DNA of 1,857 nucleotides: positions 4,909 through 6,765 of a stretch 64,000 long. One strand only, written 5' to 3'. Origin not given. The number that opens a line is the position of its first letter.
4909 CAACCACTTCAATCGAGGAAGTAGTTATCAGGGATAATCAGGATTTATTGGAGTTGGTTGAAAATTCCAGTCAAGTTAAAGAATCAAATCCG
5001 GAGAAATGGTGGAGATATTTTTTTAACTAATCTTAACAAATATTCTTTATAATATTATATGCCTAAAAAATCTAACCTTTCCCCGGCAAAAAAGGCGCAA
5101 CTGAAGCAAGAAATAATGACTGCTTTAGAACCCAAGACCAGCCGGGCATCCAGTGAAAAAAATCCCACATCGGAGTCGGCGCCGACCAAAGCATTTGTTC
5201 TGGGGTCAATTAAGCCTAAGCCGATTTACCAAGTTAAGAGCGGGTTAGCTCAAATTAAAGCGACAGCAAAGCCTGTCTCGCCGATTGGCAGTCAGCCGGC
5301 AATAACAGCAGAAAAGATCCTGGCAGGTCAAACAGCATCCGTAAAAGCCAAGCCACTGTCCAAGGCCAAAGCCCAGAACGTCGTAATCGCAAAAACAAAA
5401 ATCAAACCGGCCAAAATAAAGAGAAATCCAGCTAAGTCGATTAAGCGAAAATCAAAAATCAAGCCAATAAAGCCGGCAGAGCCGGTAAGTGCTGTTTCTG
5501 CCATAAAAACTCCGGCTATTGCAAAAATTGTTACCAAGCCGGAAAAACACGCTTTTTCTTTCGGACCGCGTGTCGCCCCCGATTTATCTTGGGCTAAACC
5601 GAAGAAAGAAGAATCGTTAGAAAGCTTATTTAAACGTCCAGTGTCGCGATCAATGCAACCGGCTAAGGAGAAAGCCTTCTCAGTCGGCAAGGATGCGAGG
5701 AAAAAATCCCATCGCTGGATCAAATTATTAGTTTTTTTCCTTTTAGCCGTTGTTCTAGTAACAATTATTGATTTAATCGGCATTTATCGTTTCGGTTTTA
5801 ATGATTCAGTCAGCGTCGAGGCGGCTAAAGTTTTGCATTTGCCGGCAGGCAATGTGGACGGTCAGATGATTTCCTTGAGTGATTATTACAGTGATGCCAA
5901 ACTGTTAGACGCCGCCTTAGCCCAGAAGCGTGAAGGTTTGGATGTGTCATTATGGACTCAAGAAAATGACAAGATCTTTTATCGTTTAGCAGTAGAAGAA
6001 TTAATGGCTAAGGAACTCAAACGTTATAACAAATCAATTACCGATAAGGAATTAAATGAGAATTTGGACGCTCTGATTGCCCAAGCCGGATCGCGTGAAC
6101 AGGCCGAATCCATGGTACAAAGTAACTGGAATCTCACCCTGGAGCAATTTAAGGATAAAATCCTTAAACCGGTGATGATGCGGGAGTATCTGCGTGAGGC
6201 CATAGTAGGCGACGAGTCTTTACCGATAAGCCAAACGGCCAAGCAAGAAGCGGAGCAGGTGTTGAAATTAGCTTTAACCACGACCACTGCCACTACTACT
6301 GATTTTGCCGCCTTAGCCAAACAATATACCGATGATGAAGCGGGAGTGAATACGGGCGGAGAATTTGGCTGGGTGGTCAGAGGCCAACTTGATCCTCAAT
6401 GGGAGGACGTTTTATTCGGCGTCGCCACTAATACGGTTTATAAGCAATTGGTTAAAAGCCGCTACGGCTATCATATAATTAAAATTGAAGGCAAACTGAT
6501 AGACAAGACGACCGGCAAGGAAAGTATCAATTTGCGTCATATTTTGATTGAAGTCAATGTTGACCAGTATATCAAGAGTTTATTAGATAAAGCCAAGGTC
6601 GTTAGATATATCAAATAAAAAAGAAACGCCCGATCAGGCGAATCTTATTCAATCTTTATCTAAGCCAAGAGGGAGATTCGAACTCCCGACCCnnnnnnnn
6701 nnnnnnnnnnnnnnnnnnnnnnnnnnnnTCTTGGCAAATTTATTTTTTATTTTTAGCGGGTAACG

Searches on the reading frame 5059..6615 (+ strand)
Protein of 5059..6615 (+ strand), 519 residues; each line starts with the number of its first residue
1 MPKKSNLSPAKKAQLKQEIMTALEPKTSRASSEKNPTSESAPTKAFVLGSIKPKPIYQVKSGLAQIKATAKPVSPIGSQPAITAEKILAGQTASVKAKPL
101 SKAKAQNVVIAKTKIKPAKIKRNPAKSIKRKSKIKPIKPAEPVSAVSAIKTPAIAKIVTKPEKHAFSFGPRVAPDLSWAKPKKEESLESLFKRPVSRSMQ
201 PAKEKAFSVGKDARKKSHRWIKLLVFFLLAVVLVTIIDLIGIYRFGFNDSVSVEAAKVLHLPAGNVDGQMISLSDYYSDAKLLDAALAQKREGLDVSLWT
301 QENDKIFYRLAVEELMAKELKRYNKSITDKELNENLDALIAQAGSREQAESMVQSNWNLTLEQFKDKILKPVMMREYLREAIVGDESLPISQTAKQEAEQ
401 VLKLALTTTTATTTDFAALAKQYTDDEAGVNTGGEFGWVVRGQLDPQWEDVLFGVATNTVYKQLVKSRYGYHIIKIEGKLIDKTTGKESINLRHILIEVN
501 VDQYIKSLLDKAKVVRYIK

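Call 85: search_protein_families(library=pfam, proteins=[window:5059-6615:+], max_evalue=0.00001)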
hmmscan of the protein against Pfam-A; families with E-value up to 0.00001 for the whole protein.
window:5059-6615:+ (519 aa): 3 families
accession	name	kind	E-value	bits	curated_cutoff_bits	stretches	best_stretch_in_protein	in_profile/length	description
PF13616.12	Rotamase_3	-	4.4e-18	66.4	22.5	1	394-477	32-113/116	PPIC-type PPIASE domain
PF00639.27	Rotamase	-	1.8e-16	61.3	21.7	1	391-477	11-96/97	PPIC-type PPIASE domain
PF13624.11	SurA_N_3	-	2.3e-06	28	27.2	1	214-375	6-159/162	SurA-like N-terminal domain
